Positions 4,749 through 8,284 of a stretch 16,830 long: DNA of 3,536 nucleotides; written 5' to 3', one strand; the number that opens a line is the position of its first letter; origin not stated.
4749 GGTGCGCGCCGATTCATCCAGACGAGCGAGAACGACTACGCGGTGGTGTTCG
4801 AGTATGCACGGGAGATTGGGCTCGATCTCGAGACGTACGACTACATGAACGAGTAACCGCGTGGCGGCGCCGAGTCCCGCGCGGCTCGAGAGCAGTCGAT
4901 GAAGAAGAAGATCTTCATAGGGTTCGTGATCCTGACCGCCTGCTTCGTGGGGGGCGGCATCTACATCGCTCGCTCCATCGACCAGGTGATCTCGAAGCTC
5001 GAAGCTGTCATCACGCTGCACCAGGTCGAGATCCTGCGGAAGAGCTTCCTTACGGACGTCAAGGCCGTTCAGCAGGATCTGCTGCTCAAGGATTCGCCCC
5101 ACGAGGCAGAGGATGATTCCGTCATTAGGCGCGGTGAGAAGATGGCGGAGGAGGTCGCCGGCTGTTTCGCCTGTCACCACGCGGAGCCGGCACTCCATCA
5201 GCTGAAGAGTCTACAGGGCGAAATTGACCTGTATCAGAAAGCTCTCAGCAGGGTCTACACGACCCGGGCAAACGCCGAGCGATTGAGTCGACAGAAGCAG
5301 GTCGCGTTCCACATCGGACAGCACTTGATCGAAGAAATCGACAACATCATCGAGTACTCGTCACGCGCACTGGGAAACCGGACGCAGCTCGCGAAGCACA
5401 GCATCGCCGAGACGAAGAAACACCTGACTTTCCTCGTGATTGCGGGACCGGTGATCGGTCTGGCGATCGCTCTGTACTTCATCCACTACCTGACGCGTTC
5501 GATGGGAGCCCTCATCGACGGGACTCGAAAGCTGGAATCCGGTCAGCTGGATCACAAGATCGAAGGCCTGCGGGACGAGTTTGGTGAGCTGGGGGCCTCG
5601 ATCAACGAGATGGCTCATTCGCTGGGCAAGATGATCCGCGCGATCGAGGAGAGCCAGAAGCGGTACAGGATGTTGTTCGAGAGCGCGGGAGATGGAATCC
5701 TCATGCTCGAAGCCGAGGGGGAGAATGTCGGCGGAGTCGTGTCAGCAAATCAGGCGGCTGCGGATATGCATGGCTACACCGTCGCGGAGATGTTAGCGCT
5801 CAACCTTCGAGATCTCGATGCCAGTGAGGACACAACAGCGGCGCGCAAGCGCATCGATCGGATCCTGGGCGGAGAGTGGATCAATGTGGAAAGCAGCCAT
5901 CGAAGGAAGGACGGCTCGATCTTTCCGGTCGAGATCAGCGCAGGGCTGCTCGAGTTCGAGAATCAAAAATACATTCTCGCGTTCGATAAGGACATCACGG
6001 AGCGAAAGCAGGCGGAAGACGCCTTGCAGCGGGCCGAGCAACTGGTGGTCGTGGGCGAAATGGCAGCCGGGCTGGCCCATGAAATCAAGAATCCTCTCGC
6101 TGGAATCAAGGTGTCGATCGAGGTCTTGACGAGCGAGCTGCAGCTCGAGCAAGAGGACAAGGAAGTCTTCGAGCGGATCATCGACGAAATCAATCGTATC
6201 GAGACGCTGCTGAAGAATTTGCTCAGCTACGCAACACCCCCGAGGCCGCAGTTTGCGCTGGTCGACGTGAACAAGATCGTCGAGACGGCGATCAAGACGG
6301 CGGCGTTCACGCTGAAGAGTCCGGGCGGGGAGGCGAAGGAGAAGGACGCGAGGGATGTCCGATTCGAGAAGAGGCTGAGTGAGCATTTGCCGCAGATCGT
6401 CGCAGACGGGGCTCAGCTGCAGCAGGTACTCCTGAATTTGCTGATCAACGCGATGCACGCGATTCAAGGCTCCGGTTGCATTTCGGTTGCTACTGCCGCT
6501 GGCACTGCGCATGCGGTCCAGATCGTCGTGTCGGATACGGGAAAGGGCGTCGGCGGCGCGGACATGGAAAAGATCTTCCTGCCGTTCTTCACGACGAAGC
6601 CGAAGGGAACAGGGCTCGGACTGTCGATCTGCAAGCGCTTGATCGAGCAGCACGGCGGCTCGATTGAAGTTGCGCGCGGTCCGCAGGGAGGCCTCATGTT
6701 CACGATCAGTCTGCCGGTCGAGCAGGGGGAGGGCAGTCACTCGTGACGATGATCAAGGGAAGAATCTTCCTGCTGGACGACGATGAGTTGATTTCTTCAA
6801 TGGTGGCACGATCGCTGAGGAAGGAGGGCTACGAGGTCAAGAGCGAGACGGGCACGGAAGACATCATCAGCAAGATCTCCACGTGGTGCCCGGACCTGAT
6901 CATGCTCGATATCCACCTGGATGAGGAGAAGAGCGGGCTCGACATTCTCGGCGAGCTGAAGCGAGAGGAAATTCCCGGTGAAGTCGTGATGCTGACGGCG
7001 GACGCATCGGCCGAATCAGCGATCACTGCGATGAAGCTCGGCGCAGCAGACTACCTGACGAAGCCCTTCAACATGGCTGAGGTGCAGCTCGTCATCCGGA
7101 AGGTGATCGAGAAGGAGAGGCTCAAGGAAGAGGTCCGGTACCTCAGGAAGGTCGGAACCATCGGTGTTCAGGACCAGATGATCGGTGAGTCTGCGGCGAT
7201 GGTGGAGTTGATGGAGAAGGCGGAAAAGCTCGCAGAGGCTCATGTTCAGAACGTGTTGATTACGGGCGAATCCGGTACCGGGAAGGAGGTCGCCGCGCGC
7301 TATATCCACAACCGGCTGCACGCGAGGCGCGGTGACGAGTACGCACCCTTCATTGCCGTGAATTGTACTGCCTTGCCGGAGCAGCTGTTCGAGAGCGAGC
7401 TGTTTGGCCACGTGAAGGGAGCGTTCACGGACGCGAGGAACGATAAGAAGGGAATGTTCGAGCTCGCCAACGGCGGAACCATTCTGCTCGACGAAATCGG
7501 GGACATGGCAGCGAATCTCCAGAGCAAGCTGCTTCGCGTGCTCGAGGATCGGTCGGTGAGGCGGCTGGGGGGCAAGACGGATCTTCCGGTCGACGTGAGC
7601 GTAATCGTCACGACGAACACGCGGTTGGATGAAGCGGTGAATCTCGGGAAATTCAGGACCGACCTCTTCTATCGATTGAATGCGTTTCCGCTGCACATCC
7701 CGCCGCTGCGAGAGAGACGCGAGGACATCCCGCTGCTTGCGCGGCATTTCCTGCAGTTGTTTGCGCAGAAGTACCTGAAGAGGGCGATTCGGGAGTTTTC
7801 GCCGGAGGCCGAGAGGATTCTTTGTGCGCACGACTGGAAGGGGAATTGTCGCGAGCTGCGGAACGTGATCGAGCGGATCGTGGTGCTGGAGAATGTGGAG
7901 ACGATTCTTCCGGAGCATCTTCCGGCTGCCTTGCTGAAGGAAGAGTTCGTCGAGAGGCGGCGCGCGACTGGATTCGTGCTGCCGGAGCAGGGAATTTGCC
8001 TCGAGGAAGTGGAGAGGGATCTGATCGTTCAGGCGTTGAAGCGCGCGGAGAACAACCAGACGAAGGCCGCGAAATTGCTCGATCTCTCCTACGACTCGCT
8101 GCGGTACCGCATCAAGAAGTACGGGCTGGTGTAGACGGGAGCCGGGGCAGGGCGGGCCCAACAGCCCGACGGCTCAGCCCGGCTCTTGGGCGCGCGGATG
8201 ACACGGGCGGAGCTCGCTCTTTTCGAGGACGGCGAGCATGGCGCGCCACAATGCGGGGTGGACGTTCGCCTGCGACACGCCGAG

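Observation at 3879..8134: Candidate three-component redox-sensing module: orphan PhnD-like SBP, histidine kinase with a CXXCH c-type heme in its periplasmic loop, sigma-54 NtrC-type regulator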

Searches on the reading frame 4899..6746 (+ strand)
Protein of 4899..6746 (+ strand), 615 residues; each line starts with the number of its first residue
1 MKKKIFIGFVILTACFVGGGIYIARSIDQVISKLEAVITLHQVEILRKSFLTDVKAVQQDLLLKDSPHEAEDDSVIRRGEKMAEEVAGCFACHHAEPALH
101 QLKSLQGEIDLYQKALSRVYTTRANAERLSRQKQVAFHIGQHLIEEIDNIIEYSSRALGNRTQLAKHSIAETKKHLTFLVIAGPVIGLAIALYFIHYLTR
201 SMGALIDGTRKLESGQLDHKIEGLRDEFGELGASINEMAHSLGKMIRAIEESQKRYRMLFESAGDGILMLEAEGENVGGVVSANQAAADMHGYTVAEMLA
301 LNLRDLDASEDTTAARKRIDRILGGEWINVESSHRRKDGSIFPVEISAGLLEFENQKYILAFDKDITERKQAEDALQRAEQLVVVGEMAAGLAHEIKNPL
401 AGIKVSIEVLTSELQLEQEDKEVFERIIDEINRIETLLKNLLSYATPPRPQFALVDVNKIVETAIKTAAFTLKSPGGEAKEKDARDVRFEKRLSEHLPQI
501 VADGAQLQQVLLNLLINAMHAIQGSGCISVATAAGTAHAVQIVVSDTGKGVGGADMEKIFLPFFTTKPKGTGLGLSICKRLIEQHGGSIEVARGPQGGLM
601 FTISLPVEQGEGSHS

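Call 7: search_protein_families(library=pfam, proteins=[window:4899-6746:+], max_evalue=0.1)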
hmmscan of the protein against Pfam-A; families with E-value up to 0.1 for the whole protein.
window:4899-6746:+ (615 aa): 10 families
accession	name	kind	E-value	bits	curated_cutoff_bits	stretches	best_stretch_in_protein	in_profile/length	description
PF02518.31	HATPase_c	-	4e-24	85.6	26.4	1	503-608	2-110/111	Histidine kinase-, DNA gyrase B-, and HSP90-like ATPase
PF00512.31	HisKA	-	4.5e-16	59.1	26.9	1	386-445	3-61/66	His Kinase A (phospho-acceptor) domain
PF13426.13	PAS_9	-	2.9e-10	40.8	27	1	278-368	10-103/103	PAS domain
PF00672.30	HAMP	-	4.7e-09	36.9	25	1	194-242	2-51/53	HAMP domain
PF13188.13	PAS_8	-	1.3e-08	34.9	21.8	1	255-311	2-55/65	PAS domain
PF00989.32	PAS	-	5.1e-06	26.9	22.6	1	255-365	2-112/113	PAS fold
PF08447.18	PAS_3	-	5.5e-05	23.8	25.6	1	281-355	2-79/89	PAS fold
PF08448.16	PAS_4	-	0.035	14.8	23.1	1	260-371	1-110/110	PAS fold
PF02163.28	Peptidase_M50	-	0.043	13.6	27.2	1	168-291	70-155/221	Peptidase family M50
PF14501.12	HATPase_c_5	-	0.076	13.4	22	0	507-591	6-88/102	GHKL domain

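Call 8: search_protein_families(library=ncbifam, proteins=[window:4899-6746:+], max_evalue=0.1)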
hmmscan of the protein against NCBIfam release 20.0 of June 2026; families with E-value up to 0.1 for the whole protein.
window:4899-6746:+ (615 aa): 89 families (the best 25 are shown)
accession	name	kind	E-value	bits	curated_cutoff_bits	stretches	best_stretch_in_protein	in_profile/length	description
NF008468.0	PRK11360.1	equivalog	1e-85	288.4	646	1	164-611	186-612/616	two-component system sensor histidine kinase AtoS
NF007688.0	PRK10364.1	equivalog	9.1e-57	192.8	479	1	367-608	222-452/460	two-component system sensor histidine kinase ZraS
NF052574.1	HisKinEspCMyxo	equivalog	1.2e-49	169.3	1200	1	264-609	294-639/785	serine histidine kinase EspC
NF052573.1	HisKinEspAMyxo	equivalog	6.3e-41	140.2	1400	1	249-608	249-612/755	serine histidine kinase EspA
NF041777.1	sens_FixL_Rhizob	equivalog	3.6e-40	138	850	1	247-609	116-483/485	sensor protein FixL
NF046044.1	PnpS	equivalog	4.9e-39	134.5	400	1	209-606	9-390/390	two-component system histidine kinase PnpS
NF053867.1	SprKinKinDBac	equivalog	2e-38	132.1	775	1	357-608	263-498/500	sporulation kinase KinD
NF010411.0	PRK13837.1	equivalog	9.3e-38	129.8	647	1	363-611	428-679/828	two-component system VirA-like sensor kinase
NF038348.1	T2SS_HK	subfamily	7.2e-35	120.4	450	2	426-607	403-573/574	histidine kinase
NF010076.0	PRK13557.1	subfamily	7.4e-35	120.4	631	1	280-611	55-398/540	histidine kinase famiy protein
NF047874.1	MASE3_PAS_HK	subfamily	1e-34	120.3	560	2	501-609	514-627/655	MASE3 domain-containing sensor histidine kinase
NF033092.0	HK_WalK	equivalog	5.7e-34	117.7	725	1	181-607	184-594/594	cell wall metabolism sensor histidine kinase WalK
NF006800.0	PRK09303.1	equivalog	1.1e-33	116.7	342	1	359-610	127-380/383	histidine kinase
NF008312.0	PRK11100.1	equivalog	6.7e-33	114.2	356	2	385-607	256-474/477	two-component system sensor histidine kinase CreC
NF046026.1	HisKinCckACaul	equivalog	1.8e-32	112.3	1000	1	247-609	175-534/678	cell cycle histidine kinase CckA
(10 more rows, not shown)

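Call 18: find_encoding_contigs(protein=window:4899-6746:+, flank=10000, max_places=4)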
Protein window:4899-6746:+ (615 aa): 8 contigs read that carry it; 4 places shown.
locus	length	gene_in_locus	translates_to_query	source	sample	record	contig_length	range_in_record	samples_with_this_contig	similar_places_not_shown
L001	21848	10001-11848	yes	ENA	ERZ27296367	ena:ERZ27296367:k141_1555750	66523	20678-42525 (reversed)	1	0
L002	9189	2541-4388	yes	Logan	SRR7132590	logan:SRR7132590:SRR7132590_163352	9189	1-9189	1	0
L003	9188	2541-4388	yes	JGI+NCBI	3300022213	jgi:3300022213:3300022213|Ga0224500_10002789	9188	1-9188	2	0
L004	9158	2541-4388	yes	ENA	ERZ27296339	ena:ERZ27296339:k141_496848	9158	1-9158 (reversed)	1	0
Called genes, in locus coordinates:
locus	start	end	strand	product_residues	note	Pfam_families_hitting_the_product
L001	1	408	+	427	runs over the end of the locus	PF14522:Cytochrome_C7 (faint), PF22678:Cytochrom_c_NrfB-like (faint), PF02085:Cytochrom_CIII (faint), PF14537:Cytochrom_c3_2 (faint), PF09699:Paired_CXXCH_1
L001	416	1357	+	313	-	PF24684:Vgb_lyase (weak), PF25021:TEN_NHL (faint), PF17170:DUF5128 (faint), PF01436:NHL (weak)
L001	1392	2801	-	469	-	PF25174:Beta-prop_THOC3 (faint), PF21783:YNCE (faint)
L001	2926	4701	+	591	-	PF00675:Peptidase_M16, PF05193:Peptidase_M16_C, PF07719:TPR_2 (faint), PF00515:TPR_1 (faint)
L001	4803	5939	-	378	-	PF09699:Paired_CXXCH_1 (faint)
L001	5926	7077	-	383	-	PF01436:NHL (faint)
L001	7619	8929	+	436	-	-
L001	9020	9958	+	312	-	PF12974:Phosphonate-bd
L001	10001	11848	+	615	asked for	PF00672:HAMP, PF00989:PAS (weak), PF13188:PAS_8, PF13426:PAS_9, PF00512:HisKA, PF02518:HATPase_c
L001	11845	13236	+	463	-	PF00072:Response_reg, PF00158:Sigma54_activat, PF14532:Sigma54_activ_2, PF00004:AAA (weak), PF07728:AAA_5, PF25601:AAA_lid_14, PF02954:HTH_8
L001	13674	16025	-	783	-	PF00486:Trans_reg_C, PF13428:TPR_14 (faint), PF13424:TPR_12 (faint), PF07719:TPR_2 (faint), PF14559:TPR_19 (faint), PF00515:TPR_1 (faint), PF13181:TPR_8 (faint), PF13414:TPR_11 (faint), +3 more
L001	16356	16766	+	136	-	-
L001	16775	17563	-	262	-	PF07238:PilZ (weak)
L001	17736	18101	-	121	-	-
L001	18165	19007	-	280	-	PF00497:SBP_bac_3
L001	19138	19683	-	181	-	-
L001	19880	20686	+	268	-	PF01145:Band_7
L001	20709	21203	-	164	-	PF27226:AF_1845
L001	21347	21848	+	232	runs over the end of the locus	PF01346:FKBP_N, PF00254:FKBP_C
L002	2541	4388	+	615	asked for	PF00672:HAMP, PF00989:PAS (weak), PF13188:PAS_8, PF13426:PAS_9, PF00512:HisKA, PF02518:HATPase_c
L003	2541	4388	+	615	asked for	PF00672:HAMP, PF00989:PAS (weak), PF13188:PAS_8, PF13426:PAS_9, PF00512:HisKA, PF02518:HATPase_c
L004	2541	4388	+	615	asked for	PF00672:HAMP, PF00989:PAS (weak), PF13188:PAS_8, PF13426:PAS_9, PF00512:HisKA, PF02518:HATPase_c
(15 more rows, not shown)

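Call 42: search_protein_families(library=pfam, proteins=[L001:4803-5978:-], max_evalue=0.01)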
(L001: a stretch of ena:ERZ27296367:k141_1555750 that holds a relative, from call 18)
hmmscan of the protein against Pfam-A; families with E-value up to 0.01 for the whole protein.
L001:4803-5978:- (391 aa): 3 families
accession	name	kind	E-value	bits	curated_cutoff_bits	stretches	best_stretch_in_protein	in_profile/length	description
PF09699.15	Paired_CXXCH_1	-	1.5e-07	31.5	20.6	0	164-176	8-20/41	Doubled CXXCH motif (Paired_CXXCH_1)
PF14537.11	Cytochrom_c3_2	-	5.6e-05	24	25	0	317-331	55-69/79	Cytochrome c3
PF14522.11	Cytochrome_C7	-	0.0002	21.5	24.8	0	47-91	12-52/67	Cytochrome c7 and related cytochrome c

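Call 67: search_protein_families(library=pfam, alignment_id=A5, max_evalue=0.001)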
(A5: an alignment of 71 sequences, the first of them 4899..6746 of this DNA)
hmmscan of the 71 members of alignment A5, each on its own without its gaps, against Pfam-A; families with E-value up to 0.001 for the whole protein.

A. member 1, window:4899-6746:+ (615 aa): 7 families
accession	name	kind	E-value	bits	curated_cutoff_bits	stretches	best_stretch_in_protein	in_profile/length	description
PF02518.31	HATPase_c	-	4e-24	85.6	26.4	1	503-608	2-110/111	Histidine kinase-, DNA gyrase B-, and HSP90-like ATPase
PF00512.31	HisKA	-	4.5e-16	59.1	26.9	1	386-445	3-61/66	His Kinase A (phospho-acceptor) domain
PF13426.13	PAS_9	-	2.9e-10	40.8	27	1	278-368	10-103/103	PAS domain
PF00672.30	HAMP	-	4.7e-09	36.9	25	1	194-242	2-51/53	HAMP domain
PF13188.13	PAS_8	-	1.3e-08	34.9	21.8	1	255-311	2-55/65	PAS domain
PF00989.32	PAS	-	5.1e-06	26.9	22.6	1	255-365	2-112/113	PAS fold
PF08447.18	PAS_3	-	5.5e-05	23.8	25.6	1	281-355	2-79/89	PAS fold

B. families by the number of members that match (of 71 scanned): 34 families (the first 25 are shown)
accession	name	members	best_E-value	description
PF00672.30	HAMP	71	1.8e-15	HAMP domain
PF02518.31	HATPase_c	58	6.2e-30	Histidine kinase-, DNA gyrase B-, and HSP90-like ATPase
PF00512.31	HisKA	58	7e-18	His Kinase A (phospho-acceptor) domain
PF13426.13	PAS_9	42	6.2e-36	PAS domain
PF08448.16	PAS_4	37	1.1e-36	PAS fold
PF00989.32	PAS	35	1.1e-32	PAS fold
PF13188.13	PAS_8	31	1.7e-24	PAS domain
PF08447.18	PAS_3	29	3.3e-38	PAS fold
PF00072.30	Response_reg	16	5e-23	Response regulator receiver domain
PF14501.12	HATPase_c_5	13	1.4e-07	GHKL domain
PF00990.26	GGDEF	7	3.4e-50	Diguanylate cyclase, GGDEF domain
PF13581.12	HATPase_c_2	6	1.3e-05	Histidine kinase-like ATPase domain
PF10090.15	HPTransfase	6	1.6e-05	Histidine phosphotransferase C-terminal domain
PF00563.25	EAL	5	1.7e-77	EAL domain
PF13185.12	GAF_2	4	1.9e-21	GAF domain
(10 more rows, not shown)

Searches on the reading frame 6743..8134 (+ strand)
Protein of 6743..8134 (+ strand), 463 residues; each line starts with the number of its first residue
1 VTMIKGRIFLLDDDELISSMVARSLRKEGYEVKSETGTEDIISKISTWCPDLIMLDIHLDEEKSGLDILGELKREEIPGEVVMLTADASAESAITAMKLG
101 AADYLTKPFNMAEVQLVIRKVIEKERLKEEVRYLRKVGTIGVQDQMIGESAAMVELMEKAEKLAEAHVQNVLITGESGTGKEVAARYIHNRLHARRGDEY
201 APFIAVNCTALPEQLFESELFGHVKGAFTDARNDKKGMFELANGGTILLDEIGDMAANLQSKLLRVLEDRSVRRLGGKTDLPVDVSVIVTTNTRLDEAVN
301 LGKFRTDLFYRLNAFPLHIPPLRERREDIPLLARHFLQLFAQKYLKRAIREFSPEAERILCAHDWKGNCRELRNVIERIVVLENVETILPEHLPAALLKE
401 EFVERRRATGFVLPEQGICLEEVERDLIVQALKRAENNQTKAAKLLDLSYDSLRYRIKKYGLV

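Call 7: search_protein_families(library=pfam, proteins=[window:6743-8134:+], max_evalue=0.1)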
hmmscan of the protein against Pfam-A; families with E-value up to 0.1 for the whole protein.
window:6743-8134:+ (463 aa): 24 families
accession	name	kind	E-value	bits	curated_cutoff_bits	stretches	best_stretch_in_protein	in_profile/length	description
PF00158.32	Sigma54_activat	-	5.1e-63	212.2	20.2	1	146-317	1-167/168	Sigma-54 interaction domain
PF25601.1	AAA_lid_14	-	5.1e-27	94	27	1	323-403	1-80/87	AAA+ ATPase lid domain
PF00072.30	Response_reg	-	1.2e-20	74.1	30.2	1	8-116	1-108/111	Response regulator receiver domain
PF14532.12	Sigma54_activ_2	-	1.1e-18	68.3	25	1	147-322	1-138/138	Sigma-54 interaction domain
PF02954.25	HTH_8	-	6.3e-15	55.1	22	1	420-460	2-42/42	Bacterial regulatory protein, Fis family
PF07728.20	AAA_5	-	6e-09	36.5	22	1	170-294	1-124/139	AAA domain (dynein-related subfamily)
PF00004.35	AAA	-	4.2e-07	30.9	21.2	1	171-306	1-125/131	ATPase family associated with various cellular activities (AAA)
PF01078.27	Mg_chelatase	-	2.6e-05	24.2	20.3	1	158-292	12-157/207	Magnesium chelatase, subunit ChlI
PF07724.20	AAA_2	-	4.3e-05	24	27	1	168-298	3-130/166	AAA domain (Cdc48 subfamily)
PF13191.12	AAA_16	-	0.0002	22.4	32.6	1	159-268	15-121/167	AAA ATPase domain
PF20030.5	bpMoxR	-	0.00032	20.3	27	1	163-300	26-152/205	MoxR domain in the MoxR-vWA-beta-propeller ternary systems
PF13401.12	AAA_22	-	0.002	18.8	27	1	169-212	6-45/130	AAA domain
PF00493.29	MCM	-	0.003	17.2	23.3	1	235-294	113-174/224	MCM P-loop domain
PF05729.18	NACHT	-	0.0081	16.4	26.7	0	171-261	3-99/167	NACHT domain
PF01232.29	Mannitol_dh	-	0.0084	16.5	27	1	121-212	50-125/199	Mannitol dehydrogenase Rossmann domain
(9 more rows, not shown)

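Call 8: search_protein_families(library=ncbifam, proteins=[window:6743-8134:+], max_evalue=0.1)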
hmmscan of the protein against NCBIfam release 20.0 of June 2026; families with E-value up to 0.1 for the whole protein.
window:6743-8134:+ (463 aa): 120 families (the best 25 are shown)
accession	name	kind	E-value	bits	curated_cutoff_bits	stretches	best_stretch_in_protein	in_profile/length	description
NF008469.0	PRK11361.1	equivalog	3.8e-118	395.1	714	1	6-462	5-456/461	acetoacetate metabolism transcriptional regulator AtoC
TIGR01818.1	ntrC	equivalog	6.4e-109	364.8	558.6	1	8-459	1-462/463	nitrogen regulation protein NR(I)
NF041552.1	TF_PrdR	equivalog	4.2e-101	339.1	795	1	125-461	245-577/577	sigma-54 dependent transcriptional regulator PrdR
TIGR02915.1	PEP_resp_reg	equivalog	6.3e-101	338.4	502.6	1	9-462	2-444/445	PEP-CTERM-box response regulator transcription factor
NF051870.1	NAssimRespRegNtrX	equivalog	1.1e-100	337.6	600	1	8-461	4-451/452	nitrogen assimilation response regulator NtrX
TIGR01817.1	nifA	equivalog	1.4e-94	317.8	528.85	1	111-461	164-528/534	nif-specific transcriptional activator NifA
NF008176.1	PRK10923.1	equivalog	1.1e-93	314.4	620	1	3-404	1-392/469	nitrogen regulation protein NR(I)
NF007689.0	PRK10365.1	equivalog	6.8e-93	311.8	760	1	5-453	5-435/441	sigma-54-dependent response regulator transcription factor ZraR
NF050807.1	TransRegFlbDCaul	equivalog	2.1e-92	310.4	750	1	43-460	38-438/454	sigma-54-dependent transcriptional regulator FlbD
NF011695.0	PRK15115.1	equivalog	3.8e-92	309.4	763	1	6-445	7-421/445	two-component system response regulator GlrR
NF041946.1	LuxO_transreg_Vib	equivalog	1.8e-91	307.3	800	1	29-457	20-457/463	quorum-sensing sigma-54 dependent transcriptional regulator LuxO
NF049963.1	RespRegFlgRCampy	domain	1.7e-89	300.7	750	1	28-462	24-429/429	fla regulon two-component system response regulator FlgR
NF038308.1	RNA_repair_RtcR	equivalog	1.1e-88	298.4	650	1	88-461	121-517/530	RNA repair transcriptional activator RtcR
NF003451.0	PRK05022.1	equivalog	1e-86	291.7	476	1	84-461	130-509/512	nitric oxide reductase transcriptional regulator NorR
NF011953.0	PRK15424.1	equivalog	1.1e-80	271.7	703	1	84-459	164-533/538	propionate catabolism operon regulatory protein PrpR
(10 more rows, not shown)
